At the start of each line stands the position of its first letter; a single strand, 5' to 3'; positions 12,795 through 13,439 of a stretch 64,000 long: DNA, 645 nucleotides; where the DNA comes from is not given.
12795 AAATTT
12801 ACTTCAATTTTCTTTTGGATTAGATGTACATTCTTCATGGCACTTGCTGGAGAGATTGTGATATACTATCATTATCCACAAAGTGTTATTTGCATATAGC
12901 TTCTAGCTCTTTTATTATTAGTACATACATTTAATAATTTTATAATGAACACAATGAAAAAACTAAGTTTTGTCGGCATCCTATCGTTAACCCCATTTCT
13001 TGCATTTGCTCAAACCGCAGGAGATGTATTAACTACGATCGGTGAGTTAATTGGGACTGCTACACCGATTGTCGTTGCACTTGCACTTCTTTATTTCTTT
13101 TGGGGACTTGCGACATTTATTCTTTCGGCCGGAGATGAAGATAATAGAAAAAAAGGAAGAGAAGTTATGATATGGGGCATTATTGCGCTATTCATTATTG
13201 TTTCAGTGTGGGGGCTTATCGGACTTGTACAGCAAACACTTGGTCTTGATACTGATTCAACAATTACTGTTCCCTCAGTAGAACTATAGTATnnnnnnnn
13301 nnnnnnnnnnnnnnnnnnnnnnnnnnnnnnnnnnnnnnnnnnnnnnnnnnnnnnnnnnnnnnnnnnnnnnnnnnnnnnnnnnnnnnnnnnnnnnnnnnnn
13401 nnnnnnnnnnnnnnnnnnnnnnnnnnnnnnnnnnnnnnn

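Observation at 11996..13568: Tandem array of five paralogous TrbC/VirB2-like two-helix pilin-like genes, with a sixth diverged copy at 23101-23472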

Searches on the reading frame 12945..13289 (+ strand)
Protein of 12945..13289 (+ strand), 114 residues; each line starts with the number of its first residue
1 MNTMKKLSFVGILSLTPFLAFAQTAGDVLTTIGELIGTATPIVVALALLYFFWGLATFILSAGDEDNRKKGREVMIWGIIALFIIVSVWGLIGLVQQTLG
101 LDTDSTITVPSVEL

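Call 4: search_protein_families(library=pfam, proteins=[window:12945-13289:+], max_evalue=1)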
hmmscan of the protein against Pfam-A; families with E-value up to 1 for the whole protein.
window:12945-13289:+ (114 aa): 6 families
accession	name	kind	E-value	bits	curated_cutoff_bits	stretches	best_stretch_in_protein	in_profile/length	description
PF18895.5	T4SS_pilin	-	5.9e-11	42.7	26.6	1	30-95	7-71/71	Type IV secretion system pilin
PF11700.14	ATG22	-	0.044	12.9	24.1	1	73-103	353-384/482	Vacuole effluxer Atg22 like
PF19764.4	DUF6251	-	0.15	12.3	26.5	0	36-72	77-118/126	Family of unknown function (DUF6251)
PF09500.16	YiiD_C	-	0.25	11.7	27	1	37-105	9-76/144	Putative thioesterase (yiiD_Cterm)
PF10661.14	EssA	-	0.48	10.7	24.1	1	63-97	110-145/147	WXG100 protein secretion system (Wss), protein EssA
PF20990.2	DUF2207_C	-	0.78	9.8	33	1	41-101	146-191/247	Predicted membrane protein (DUF2207) C-terminal domain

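Call 18: find_encoding_contigs(protein=window:12945-13289:+, flank=10000, max_places=6)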
Protein window:12945-13289:+ (114 aa): 2 contigs read that carry it; 1 place shown.
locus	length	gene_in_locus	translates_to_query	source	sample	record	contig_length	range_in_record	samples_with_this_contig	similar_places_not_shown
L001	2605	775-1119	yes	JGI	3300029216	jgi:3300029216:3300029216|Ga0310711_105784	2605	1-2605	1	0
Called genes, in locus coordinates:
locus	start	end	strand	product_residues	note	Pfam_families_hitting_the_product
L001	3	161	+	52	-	?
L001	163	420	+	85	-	PF18895:T4SS_pilin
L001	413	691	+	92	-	PF18895:T4SS_pilin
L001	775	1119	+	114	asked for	PF18895:T4SS_pilin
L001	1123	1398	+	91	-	PF18895:T4SS_pilin (weak)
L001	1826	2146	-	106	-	PF02033:RBFA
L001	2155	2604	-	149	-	?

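Call 19: find_homologous_proteins(query=window:12945-13286:+, max_evalue=0.001)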
Query window:12945-13286:+ (114 aa): 725 proteins with E <= 0.001 among 747 candidates; the best 120 are listed.
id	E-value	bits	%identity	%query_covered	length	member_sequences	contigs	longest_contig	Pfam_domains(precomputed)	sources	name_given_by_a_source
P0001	2.6e-62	225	100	97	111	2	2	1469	PF18895.6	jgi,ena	-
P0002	6.5e-50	186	80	97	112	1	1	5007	PF18895.6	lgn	-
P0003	3.6e-44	167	73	97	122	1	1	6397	PF18895.6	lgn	-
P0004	1.7e-43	165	73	97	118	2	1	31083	PF18895.6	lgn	-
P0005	2.3e-43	164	74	97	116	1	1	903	PF18895.6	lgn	-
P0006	7.6e-43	163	72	96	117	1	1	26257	PF18895.6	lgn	-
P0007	2.6e-37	145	72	86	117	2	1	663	PF18895.6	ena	-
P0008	2.8e-36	142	65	97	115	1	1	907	PF18895.6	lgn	-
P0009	4.6e-36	141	59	97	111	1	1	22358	PF18895.6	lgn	-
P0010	8.5e-36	140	69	89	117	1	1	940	PF18895.6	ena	-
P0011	4.0e-35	138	61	97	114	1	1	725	PF18895.6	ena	-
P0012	7.1e-35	137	62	96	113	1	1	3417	PF18895.6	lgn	-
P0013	1.5e-34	136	64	96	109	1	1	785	PF18895.6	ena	-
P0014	6.9e-34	134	58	97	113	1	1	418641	PF18895.6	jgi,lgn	jgi:hypothetical protein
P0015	8.3e-34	134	56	100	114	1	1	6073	PF18895.6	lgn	-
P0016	9.6e-34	133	64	96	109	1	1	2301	PF18895.6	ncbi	-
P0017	5.5e-33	131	55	97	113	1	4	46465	PF18895.6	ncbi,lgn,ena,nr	ncbi:hypothetical protein IIB50_00075 [Patescibacteria group bacterium]|nr:hypothetical protein [Pat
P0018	1.1e-32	130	54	98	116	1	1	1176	PF18895.6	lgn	-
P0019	1.4e-32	130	58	97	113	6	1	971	PF18895.6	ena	-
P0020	1.4e-32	130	57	96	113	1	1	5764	PF18895.6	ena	-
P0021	2.2e-32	129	55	96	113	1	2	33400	PF18895.6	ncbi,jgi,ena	-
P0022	5.1e-32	128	56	97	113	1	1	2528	PF18895.6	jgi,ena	-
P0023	7.2e-32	127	56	97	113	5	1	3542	PF18895.6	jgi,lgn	jgi:hypothetical protein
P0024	7.6e-32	127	52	98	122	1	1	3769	PF18895.6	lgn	-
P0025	7.9e-32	127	55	96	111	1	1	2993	PF18895.6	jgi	jgi:hypothetical protein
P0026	8.0e-32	127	58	99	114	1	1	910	PF18895.6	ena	-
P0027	1.0e-31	127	58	97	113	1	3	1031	PF18895.6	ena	-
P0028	1.1e-31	127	56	96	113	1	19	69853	PF18895.6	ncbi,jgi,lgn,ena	-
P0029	1.4e-31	127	54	97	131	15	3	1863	PF18895.6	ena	-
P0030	1.7e-31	126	55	97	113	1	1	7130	PF18895.6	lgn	-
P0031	2.1e-31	126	55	97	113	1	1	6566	PF18895.6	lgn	-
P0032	2.2e-31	126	54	99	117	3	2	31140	PF18895.6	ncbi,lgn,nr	ncbi:MAG: pilin [Candidatus Pacebacteria bacterium]|nr:pilin [Candidatus Paceibacterota bacterium]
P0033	2.6e-31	126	54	90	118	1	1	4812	PF18895.6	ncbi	-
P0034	2.8e-31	126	56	97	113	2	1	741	PF18895.6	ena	-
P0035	3.0e-31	125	65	86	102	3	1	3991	PF18895.6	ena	-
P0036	3.3e-31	125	54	97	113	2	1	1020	PF18895.6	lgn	-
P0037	3.5e-31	125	58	87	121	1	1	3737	PF18895.6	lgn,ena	-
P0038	3.5e-31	125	52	99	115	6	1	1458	PF18895.6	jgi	jgi:heme/copper-type cytochrome/quinol oxidase subunit 4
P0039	3.7e-31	125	56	96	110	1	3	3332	PF18895.6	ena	-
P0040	4.9e-31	125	56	97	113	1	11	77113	PF18895.6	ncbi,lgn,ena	ncbi:MAG: pilin [Patescibacteria group bacterium]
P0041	6.1e-31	124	59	88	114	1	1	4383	PF18895.6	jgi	jgi:hypothetical protein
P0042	6.6e-31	124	54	98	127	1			PF18895.6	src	-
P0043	8.5e-31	124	51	97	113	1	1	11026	PF18895.6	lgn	-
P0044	9.9e-31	124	52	99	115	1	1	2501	PF18895.6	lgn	-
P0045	1.1e-30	124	58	95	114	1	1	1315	PF18895.6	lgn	-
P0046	1.2e-30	124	56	96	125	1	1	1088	PF18895.6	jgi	jgi:hypothetical protein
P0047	1.9e-30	123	51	99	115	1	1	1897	PF18895.6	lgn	-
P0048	2.1e-30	123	54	96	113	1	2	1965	PF18895.6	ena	-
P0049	2.2e-30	123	59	97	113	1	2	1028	PF18895.6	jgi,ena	-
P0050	2.5e-30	123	55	97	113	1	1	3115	PF18895.6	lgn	-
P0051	3.0e-30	122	53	94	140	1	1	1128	PF18895.6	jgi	-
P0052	3.1e-30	122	56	96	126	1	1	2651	PF18895.6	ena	-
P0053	4.6e-30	122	56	97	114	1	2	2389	PF18895.6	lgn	-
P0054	4.8e-30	122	53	95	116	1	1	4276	PF18895.6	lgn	-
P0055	5.5e-30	121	54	96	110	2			PF18895.6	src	-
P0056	6.1e-30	121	51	99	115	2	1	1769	PF18895.6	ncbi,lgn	-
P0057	9.0e-30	121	54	98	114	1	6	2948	PF18895.6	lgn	-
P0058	9.0e-30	121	54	96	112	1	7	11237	PF18895.6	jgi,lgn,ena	-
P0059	9.3e-30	121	66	76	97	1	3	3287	PF18895.6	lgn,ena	-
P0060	1.0e-29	121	57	86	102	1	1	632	PF18895.6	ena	-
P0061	1.2e-29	120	54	95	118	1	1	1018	PF18895.6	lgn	-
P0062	1.5e-29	120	52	97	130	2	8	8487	PF18895.6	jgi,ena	-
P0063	1.9e-29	120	56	89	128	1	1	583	PF18895.6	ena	-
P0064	2.3e-29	119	54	87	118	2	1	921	PF18895.6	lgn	-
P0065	3.2e-29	119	61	76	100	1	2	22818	PF18895.6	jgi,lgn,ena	-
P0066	3.8e-29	119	54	97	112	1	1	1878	PF18895.6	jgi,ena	-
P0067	3.9e-29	119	53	96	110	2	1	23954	PF18895.6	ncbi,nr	ncbi:hypothetical protein IID27_02170, partial [Patescibacteria group bacterium]|nr:hypothetical pro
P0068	3.9e-29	119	61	77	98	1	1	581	PF18895.6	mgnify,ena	mgnify:CR=1 FL=1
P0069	4.2e-29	119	59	88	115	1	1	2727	PF18895.6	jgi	-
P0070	4.5e-29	118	52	90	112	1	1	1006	PF18895.6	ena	-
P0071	5.2e-29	118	51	96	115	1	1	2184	PF18895.6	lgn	-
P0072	5.6e-29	118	66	76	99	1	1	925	PF18895.6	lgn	-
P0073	5.9e-29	118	61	81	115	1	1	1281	PF18895.6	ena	-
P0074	6.6e-29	118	53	99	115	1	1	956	PF18895.6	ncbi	-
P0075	6.7e-29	118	61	81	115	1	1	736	PF18895.6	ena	-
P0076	6.8e-29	118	63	76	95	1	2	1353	PF18895.6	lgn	-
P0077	7.4e-29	118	54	99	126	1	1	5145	PF18895.6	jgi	jgi:hypothetical protein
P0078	9.1e-29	117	54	97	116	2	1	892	PF18895.6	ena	-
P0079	9.8e-29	117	56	97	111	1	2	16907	PF18895.6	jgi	-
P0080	9.9e-29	117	53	97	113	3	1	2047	PF18895.6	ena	-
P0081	1.1e-28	117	52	96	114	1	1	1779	PF18895.6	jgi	jgi:hypothetical protein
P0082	1.1e-28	117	63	79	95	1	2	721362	PF18895.6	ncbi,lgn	ncbi:MAG: pilin [Patescibacteria group bacterium UBA2163]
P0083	1.2e-28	117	55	96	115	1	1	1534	PF18895.6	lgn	-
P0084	1.3e-28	117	60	77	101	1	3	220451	PF18895.6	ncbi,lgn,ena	ncbi:MAG: pilin [Patescibacteria group bacterium]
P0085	1.7e-28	117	51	96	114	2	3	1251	PF18895.6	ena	-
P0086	1.8e-28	116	61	79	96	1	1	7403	PF18895.6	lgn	-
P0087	2.0e-28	116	54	97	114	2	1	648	PF18895.6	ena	-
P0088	2.0e-28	116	51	96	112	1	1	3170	PF18895.6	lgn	-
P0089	2.2e-28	116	52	99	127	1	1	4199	PF18895.6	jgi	jgi:hypothetical protein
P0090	2.2e-28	116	67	76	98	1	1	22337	PF18895.6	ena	-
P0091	2.2e-28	116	54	96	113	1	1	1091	PF18895.6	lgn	-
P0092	2.6e-28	116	65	75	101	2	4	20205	PF18895.6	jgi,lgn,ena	-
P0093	2.7e-28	116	63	76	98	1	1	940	PF18895.6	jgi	-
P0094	2.8e-28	116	55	90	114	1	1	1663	PF18895.6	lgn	-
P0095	2.9e-28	116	66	76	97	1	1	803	PF18895.6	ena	-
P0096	2.9e-28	116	63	77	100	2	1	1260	PF18895.6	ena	-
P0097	3.0e-28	116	51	97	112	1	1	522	PF18895.6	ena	-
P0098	3.4e-28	116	50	99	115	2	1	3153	PF18895.6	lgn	-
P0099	3.7e-28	116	58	96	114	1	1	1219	PF18895.6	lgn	-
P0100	4.2e-28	115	53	96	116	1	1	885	PF18895.6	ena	-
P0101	4.5e-28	115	56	86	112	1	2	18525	PF18895.6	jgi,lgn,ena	-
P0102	4.6e-28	115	53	96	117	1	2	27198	PF18895.6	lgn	-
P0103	4.7e-28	115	54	96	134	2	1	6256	PF18895.6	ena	-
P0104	4.9e-28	115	50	96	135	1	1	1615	PF18895.6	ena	-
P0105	5.7e-28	115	48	97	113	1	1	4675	PF18895.6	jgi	jgi:ethanolamine transporter EutH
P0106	6.0e-28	115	57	86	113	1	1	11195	PF18895.6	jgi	-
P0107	6.3e-28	115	53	97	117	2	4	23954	PF18895.6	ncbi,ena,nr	ncbi:hypothetical protein IID27_02165 [Patescibacteria group bacterium]|nr:hypothetical protein [Pat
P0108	6.5e-28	115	53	98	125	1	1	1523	PF18895.6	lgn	-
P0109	6.7e-28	115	54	88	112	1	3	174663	PF18895.6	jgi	jgi:hypothetical protein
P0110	6.7e-28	115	56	76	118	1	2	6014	PF18895.6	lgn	-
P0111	7.5e-28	114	54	96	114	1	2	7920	PF18895.6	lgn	-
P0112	8.5e-28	114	62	76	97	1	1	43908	PF18895.6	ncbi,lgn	-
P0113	9.0e-28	114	52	95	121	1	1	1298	PF18895.6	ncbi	-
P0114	1.1e-27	114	57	86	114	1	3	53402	PF18895.6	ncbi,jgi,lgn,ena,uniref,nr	ncbi:hypothetical protein COU17_03415 [Candidatus Kaiserbacteria bacterium CG10_big_fil_rev_8_21_14_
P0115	1.1e-27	114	57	84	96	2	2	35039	PF18895.6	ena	-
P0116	1.1e-27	114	64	77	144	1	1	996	PF18895.6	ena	-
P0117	1.1e-27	114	51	97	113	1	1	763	PF18895.6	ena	-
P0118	1.4e-27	114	50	99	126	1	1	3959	PF18895.6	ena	-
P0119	1.4e-27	114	63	76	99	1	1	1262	PF18895.6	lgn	-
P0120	1.6e-27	113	50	99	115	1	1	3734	PF18895.6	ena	-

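Call 20: find_encoding_contigs(protein=P0004, flank=10000, max_places=2)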
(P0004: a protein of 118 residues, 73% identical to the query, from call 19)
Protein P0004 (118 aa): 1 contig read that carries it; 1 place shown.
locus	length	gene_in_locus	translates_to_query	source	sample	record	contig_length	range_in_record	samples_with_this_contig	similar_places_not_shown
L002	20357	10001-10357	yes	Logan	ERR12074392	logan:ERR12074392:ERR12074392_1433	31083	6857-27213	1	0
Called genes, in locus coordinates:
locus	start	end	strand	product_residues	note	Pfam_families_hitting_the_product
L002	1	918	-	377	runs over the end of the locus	PF13393:tRNA-synt_His (faint), PF03129:HGTP_anticodon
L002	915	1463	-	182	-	PF10502:Peptidase_S26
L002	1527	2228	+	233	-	PF12146:Hydrolase_4, PF00561:Abhydrolase_1, PF12697:Abhydrolase_6 (weak), PF20408:Abhydrolase_11, PF05728:UPF0227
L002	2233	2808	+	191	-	PF01195:Pept_tRNA_hydro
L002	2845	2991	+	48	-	-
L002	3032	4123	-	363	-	PF21543:CvfB_2nd (faint), PF23459:S1_RRP5 (faint), PF00575:S1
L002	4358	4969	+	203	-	PF13483:Lactamase_B_3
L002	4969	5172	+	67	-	-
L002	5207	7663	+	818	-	PF00521:DNA_topoisoIV, PF03989:DNA_gyraseA_C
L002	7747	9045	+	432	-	PF01547:SBP_bac_1, PF13416:SBP_bac_8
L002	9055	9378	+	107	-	PF04956:TrbC (weak), PF18895:T4SS_pilin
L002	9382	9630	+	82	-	PF18895:T4SS_pilin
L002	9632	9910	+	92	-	PF18895:T4SS_pilin (weak)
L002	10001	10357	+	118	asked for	PF18895:T4SS_pilin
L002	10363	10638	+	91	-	PF18895:T4SS_pilin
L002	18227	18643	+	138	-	PF18895:T4SS_pilin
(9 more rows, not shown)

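Call 21: find_encoding_contigs(protein=P0014, flank=10000, max_places=2)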
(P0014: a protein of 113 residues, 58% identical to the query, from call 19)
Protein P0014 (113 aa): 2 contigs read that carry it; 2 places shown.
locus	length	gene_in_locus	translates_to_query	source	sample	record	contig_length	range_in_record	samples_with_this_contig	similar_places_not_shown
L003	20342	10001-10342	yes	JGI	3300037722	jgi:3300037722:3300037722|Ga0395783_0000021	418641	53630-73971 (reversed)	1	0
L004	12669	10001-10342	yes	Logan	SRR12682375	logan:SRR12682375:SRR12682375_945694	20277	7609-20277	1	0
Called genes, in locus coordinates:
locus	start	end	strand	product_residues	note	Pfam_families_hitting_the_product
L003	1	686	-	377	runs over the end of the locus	PF03129:HGTP_anticodon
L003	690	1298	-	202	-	PF10502:Peptidase_S26, PF00717:Peptidase_S24 (faint)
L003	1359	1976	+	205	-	PF01195:Pept_tRNA_hydro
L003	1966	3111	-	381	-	PF21543:CvfB_2nd (faint), PF23459:S1_RRP5 (faint), PF00575:S1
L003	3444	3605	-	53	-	-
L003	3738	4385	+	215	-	PF13483:Lactamase_B_3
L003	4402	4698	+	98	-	-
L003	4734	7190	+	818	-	PF00521:DNA_topoisoIV, PF03989:DNA_gyraseA_C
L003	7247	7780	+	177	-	PF13489:Methyltransf_23, PF01135:PCMT, PF01209:Ubie_methyltran, PF05175:MTS (weak), PF13847:Methyltransf_31, PF08241:Methyltransf_11, PF08242:Methyltransf_12, PF13649:Methyltransf_25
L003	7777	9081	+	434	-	PF13416:SBP_bac_8, PF01547:SBP_bac_1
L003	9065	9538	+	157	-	PF04956:TrbC (weak), PF18895:T4SS_pilin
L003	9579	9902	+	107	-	PF18895:T4SS_pilin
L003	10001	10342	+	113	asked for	PF18895:T4SS_pilin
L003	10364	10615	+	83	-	PF18895:T4SS_pilin (weak)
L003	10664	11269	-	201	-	-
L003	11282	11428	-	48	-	-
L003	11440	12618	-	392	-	-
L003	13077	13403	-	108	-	PF02033:RBFA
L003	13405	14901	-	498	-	PF00009:GTP_EFTU, PF01926:MMR_HSR1, PF22042:EF-G_D2, PF11987:IF-2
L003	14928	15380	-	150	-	PF14584:DUF4446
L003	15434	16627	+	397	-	PF00266:Aminotran_5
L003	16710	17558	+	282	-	PF13365:Trypsin_2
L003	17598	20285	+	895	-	PF02861:Clp_N, PF23569:NBD_SMAX1, PF00004:AAA, PF17871:AAA_lid_9, PF00004:AAA, PF07724:AAA_2, PF07728:AAA_5, PF10431:ClpB_D2-small, +7 more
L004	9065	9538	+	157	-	PF04956:TrbC (weak), PF18895:T4SS_pilin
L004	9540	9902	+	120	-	PF18895:T4SS_pilin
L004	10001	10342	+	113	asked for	PF18895:T4SS_pilin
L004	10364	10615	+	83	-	PF18895:T4SS_pilin (weak)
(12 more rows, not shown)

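Call 22: find_encoding_contigs(protein=P0082, flank=10000, max_places=2)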
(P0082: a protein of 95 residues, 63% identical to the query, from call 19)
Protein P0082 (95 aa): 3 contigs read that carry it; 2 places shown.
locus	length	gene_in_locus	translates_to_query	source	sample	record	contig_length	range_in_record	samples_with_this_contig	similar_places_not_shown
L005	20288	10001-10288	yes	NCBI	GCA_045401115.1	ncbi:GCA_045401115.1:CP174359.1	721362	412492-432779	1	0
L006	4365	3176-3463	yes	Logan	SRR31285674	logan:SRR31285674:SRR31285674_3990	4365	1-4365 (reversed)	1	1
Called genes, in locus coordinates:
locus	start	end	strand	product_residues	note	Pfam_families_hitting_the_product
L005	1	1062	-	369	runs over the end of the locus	PF03129:HGTP_anticodon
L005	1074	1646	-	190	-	PF10502:Peptidase_S26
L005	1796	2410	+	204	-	PF01195:Pept_tRNA_hydro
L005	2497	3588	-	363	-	PF21543:CvfB_2nd (faint), PF23459:S1_RRP5 (faint), PF00575:S1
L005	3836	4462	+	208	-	PF13483:Lactamase_B_3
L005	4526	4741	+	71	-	-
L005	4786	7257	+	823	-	PF00521:DNA_topoisoIV, PF03989:DNA_gyraseA_C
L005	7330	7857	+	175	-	PF01209:Ubie_methyltran, PF13489:Methyltransf_23 (weak), PF13847:Methyltransf_31, PF08241:Methyltransf_11, PF08242:Methyltransf_12, PF13649:Methyltransf_25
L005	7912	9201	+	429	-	PF01547:SBP_bac_1, PF13416:SBP_bac_8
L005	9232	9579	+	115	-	PF04956:TrbC (weak), PF18895:T4SS_pilin (weak)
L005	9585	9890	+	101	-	PF18895:T4SS_pilin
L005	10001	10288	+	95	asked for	PF18895:T4SS_pilin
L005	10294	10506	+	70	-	-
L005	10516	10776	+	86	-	PF18895:T4SS_pilin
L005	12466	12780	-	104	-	PF02033:RBFA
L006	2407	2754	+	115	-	PF04956:TrbC (weak), PF18895:T4SS_pilin (weak)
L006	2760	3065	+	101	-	PF18895:T4SS_pilin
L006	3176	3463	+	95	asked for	PF18895:T4SS_pilin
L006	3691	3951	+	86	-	PF18895:T4SS_pilin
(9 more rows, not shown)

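Call 32: find_related_loci(query=A2, collection=genome_contigs, flank=10000)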
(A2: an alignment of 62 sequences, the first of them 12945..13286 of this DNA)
Query A2 (114 aa) in genome_contigs; peptide patterns used: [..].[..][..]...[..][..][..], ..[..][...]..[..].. (x = any residue, [..] = any of these).
539 stretches matched a pattern; 313 encode a relative of the query (tblastn E <= 1e-3); the best 80 are kept; 80 distinct loci.
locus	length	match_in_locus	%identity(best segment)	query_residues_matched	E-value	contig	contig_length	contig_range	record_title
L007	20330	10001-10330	55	5-114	9e-38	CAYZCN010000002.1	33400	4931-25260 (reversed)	MAG TPA_asm: uncultured Candidatus Saccharibacteria bacterium isolate binchicken_co46_16 genome assembly, contig: NODE_2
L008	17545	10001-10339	57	4-114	1e-37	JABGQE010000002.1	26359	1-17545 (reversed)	MAG: bacterium isolate co234_bin49 NODE_3586_length_26359_cov_304.136063, whole genome shotgun sequence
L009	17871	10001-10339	56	4-114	6e-37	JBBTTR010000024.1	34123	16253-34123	MAG: Patescibacteria group bacterium isolate H52-bin007_1 H52_bin007_1_000000000024, whole genome shotgun sequence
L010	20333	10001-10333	56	4-112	2e-36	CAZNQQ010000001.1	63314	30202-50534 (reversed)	MAG TPA_asm: uncultured Candidatus Saccharibacteria bacterium isolate SRP200020_co5_61 genome assembly, contig: NODE_655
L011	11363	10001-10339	57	4-114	6e-36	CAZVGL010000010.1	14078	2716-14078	MAG TPA_asm: uncultured Candidatus Saccharibacteria bacterium isolate binchicken_co28_93 genome assembly, contig: NODE_2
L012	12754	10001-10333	59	2-112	5e-36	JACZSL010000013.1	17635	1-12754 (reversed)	MAG: Patescibacteria group bacterium isolate B111T1L10 B111T1L10_NODE4594, whole genome shotgun sequence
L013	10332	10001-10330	53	4-112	6e-35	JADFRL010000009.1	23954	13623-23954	MAG: Patescibacteria group bacterium isolate B86T1L10 B86T1L10_NODE2747, whole genome shotgun sequence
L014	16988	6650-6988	51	1-113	1e-34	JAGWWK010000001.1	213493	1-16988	MAG: Patescibacteria group bacterium isolate REEB441 contig-150_26, whole genome shotgun sequence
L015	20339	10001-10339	53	3-112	2e-34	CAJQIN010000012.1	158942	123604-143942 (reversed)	MAG: Candidatus Pacebacteria bacterium isolate 0.2_20180419_Bin_144_1 genome assembly, contig: c_000000000015, whole gen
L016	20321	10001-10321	51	1-107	7e-34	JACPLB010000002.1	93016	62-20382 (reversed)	MAG: Candidatus Kaiserbacteria bacterium isolate NC_groundwater_510_Ag_S-0.1um_48_15 S35_SO-1_scaffold_155951, whole gen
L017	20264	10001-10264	60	27-114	2e-33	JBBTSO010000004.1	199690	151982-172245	MAG: Patescibacteria group bacterium isolate H41-bin155_1 H41_bin155_1_000000000004, whole genome shotgun sequence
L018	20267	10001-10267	63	24-113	7e-33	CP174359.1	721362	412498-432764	MAG: Patescibacteria group bacterium UBA2163 chromosome, complete genome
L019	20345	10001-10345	48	1-113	1e-32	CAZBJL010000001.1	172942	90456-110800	MAG TPA_asm: uncultured Candidatus Saccharibacteria bacterium isolate SRP278252_co2_184 genome assembly, contig: NODE_95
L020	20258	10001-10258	62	28-114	9e-33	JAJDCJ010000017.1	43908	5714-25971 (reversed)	MAG: Patescibacteria group bacterium isolate OFTM362 OFTM362_16, whole genome shotgun sequence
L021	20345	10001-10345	51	2-113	1e-32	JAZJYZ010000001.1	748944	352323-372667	MAG: Patescibacteria group bacterium isolate ADI_H2L1_1_122_18_3-bin003_1 ADIH2L11_B003_1_000000000001, whole genome sho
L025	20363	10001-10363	52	1-112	7e-32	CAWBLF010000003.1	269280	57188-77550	MAG: uncultured bacterium isolate MFD04428.bin.2.39 genome assembly, contig: contig_54485, whole genome shotgun sequence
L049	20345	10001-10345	48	4-114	2e-29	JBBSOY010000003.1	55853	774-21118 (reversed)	MAG: Candidatus Paceibacteria bacterium isolate LS6_sbin.42 LS6_sbin.42_K_977240_L_55853_cov_9.0135, whole genome shotgu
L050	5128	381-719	48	5-111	2e-29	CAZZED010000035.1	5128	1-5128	MAG TPA_asm: uncultured Candidatus Saccharibacteria bacterium isolate binchicken_co203_179 genome assembly, contig: k141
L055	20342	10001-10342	51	4-112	4e-29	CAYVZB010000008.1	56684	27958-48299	MAG TPA_asm: uncultured Candidatus Saccharibacteria bacterium isolate SRP135725_co1_493 genome assembly, contig: NODE_42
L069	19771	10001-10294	53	5-101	2e-28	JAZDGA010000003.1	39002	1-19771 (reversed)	MAG: Candidatus Vogelbacteria bacterium isolate MEGAHIT-group-0.230 k141_15988601, whole genome shotgun sequence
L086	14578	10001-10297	42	15-113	3e-27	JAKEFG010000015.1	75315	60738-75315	MAG: Candidatus Wolfebacteria bacterium isolate PMV_2.61 PMV_2.61.k101_1523990, whole genome shotgun sequence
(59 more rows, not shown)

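Call 34: predict_structure(alignment_id=A2)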
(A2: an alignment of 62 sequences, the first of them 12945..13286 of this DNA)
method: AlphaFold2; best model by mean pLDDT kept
length: 114 residues; sequences in the alignment: 62
mean_pLDDT: 78.3   pTM: 0.53
mean pLDDT of the five models: 78.3, 78.2, 78.2, 75.0, 72.2
residues with pLDDT >= 90: 40; 70-90: 37; 50-70: 33; < 50: 4
segments of 3 or more residues with pLDDT < 50: none
pLDDT, mean of each block of 10 residues (from residue 1): 53 62 69 81 92 94 91 93 90 83 57 68
secondary structure, 60 per line:
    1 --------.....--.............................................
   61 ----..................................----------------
elements in order: H9-13 H16-60 H65-98
